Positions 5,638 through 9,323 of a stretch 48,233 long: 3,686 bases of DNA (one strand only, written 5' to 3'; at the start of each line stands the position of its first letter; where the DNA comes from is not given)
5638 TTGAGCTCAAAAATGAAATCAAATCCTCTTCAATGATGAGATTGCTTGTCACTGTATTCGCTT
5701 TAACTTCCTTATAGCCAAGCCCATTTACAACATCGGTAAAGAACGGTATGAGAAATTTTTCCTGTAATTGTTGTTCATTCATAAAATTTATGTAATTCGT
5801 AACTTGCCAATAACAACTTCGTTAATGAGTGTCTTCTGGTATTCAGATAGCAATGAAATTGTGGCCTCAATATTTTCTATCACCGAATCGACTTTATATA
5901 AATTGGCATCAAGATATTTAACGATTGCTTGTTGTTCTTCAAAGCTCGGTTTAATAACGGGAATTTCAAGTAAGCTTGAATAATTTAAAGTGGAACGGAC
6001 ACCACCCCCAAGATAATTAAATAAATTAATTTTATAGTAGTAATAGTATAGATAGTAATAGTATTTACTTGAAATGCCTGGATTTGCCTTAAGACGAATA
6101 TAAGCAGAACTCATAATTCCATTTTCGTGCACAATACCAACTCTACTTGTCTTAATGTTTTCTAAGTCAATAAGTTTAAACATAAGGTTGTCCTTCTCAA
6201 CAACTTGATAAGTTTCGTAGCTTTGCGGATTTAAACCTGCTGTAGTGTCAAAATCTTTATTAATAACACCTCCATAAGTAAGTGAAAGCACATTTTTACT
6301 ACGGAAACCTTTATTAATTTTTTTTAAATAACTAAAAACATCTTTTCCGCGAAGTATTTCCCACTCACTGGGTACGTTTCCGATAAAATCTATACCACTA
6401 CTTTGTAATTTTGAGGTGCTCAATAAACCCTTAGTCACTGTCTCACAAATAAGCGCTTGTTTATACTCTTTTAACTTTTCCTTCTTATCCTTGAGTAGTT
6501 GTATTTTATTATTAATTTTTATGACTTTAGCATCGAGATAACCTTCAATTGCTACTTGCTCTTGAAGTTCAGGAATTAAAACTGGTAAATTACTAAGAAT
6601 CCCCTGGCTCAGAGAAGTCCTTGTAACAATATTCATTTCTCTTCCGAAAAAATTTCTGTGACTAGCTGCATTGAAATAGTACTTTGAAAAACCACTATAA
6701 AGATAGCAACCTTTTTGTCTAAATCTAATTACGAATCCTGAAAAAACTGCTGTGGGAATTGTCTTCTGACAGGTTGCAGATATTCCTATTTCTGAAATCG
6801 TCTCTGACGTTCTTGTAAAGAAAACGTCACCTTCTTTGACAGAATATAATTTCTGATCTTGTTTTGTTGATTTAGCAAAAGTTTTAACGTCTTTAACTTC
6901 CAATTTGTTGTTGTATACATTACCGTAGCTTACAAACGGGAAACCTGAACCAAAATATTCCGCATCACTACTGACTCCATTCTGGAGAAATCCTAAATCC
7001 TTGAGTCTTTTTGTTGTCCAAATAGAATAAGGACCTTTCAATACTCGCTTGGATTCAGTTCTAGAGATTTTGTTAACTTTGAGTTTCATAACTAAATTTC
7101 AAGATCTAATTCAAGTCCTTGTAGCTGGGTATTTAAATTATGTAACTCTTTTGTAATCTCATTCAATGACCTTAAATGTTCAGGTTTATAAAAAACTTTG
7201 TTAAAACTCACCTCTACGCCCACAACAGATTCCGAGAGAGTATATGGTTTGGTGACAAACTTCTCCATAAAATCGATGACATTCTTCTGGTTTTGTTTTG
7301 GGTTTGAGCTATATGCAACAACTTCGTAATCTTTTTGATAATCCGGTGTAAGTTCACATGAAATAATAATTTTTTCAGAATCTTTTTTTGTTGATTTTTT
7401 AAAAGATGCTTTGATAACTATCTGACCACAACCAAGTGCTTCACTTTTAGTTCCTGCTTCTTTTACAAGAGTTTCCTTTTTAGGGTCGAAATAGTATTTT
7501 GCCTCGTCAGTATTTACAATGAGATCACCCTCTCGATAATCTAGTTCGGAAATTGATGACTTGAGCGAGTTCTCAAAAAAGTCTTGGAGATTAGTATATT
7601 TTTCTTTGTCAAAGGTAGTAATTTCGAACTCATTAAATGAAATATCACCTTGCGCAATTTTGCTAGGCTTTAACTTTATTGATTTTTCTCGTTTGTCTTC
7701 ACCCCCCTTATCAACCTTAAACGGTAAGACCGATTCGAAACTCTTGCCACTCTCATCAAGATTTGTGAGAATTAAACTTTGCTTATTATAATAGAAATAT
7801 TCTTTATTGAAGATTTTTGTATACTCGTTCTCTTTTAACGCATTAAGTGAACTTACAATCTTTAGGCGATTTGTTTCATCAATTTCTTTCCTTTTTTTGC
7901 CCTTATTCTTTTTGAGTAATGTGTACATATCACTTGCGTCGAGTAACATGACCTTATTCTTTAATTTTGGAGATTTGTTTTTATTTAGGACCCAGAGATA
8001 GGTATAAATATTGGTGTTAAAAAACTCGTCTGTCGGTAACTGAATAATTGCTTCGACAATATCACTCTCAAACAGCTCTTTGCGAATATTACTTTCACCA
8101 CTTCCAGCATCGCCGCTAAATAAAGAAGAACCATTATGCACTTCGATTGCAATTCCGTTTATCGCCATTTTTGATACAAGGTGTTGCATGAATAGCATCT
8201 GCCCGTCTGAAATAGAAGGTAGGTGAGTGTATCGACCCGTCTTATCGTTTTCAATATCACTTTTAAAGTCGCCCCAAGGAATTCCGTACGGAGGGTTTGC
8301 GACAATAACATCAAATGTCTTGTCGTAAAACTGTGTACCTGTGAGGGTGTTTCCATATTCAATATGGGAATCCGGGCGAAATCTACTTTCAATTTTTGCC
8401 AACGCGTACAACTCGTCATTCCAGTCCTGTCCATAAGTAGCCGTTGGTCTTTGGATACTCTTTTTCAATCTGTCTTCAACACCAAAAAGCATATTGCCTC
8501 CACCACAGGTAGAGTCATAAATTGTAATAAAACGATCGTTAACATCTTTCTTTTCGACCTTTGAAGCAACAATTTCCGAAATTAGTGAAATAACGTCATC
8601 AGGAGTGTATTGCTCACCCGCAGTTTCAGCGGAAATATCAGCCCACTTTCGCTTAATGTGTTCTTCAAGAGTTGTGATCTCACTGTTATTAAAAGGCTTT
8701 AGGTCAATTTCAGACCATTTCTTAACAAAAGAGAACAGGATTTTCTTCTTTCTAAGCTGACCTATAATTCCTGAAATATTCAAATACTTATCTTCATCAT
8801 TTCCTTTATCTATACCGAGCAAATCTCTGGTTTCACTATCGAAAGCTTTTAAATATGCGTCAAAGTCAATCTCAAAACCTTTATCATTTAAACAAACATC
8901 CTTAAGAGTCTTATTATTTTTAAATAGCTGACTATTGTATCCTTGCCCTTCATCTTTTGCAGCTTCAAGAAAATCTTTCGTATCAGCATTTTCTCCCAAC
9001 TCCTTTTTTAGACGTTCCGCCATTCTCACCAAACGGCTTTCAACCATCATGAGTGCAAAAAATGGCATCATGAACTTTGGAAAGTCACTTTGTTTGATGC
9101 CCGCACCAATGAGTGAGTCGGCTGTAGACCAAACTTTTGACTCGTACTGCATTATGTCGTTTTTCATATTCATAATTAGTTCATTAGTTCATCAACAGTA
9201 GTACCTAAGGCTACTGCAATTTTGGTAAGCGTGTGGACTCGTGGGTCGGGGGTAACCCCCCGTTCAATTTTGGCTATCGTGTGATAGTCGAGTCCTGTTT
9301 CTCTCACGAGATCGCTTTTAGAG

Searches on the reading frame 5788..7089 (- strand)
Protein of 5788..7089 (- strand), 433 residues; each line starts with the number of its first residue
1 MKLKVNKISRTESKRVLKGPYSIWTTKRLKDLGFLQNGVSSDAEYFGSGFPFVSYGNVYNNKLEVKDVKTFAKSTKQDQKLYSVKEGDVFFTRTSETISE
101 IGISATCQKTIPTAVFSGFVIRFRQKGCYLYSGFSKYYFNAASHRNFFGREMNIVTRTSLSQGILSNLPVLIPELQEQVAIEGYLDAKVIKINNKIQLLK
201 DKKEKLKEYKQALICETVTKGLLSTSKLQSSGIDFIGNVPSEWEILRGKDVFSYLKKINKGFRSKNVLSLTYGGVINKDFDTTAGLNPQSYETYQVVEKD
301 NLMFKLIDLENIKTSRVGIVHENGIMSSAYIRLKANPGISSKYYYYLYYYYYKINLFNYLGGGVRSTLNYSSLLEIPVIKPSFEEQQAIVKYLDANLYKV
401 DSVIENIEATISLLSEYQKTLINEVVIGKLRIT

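Call 88: search_protein_families(library=pfam, proteins=[window:5788-7089:-], max_evalue=0.0001)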
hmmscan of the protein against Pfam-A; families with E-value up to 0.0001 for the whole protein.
window:5788-7089:- (433 aa): 1 family
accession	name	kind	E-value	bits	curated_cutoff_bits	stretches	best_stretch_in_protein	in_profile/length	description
PF01420.25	Methylase_S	-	5e-17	63.1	22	2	24-207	4-167/168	Type I restriction modification DNA specificity domain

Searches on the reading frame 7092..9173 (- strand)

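Call 88: search_protein_families(library=pfam, proteins=[window:7092-9173:-], max_evalue=0.0001)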
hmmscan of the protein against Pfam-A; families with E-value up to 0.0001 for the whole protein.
window:7092-9173:- (693 aa): 2 families
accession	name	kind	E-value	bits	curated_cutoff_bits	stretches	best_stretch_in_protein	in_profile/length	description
PF02384.22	N6_Mtase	-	4.1e-46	158.2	20.4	1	171-450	11-279/311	N-6 DNA Methylase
PF07669.17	Eco57I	-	2.7e-05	24.7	25.3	1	272-383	69-169/171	Eco57I restriction-modification methylase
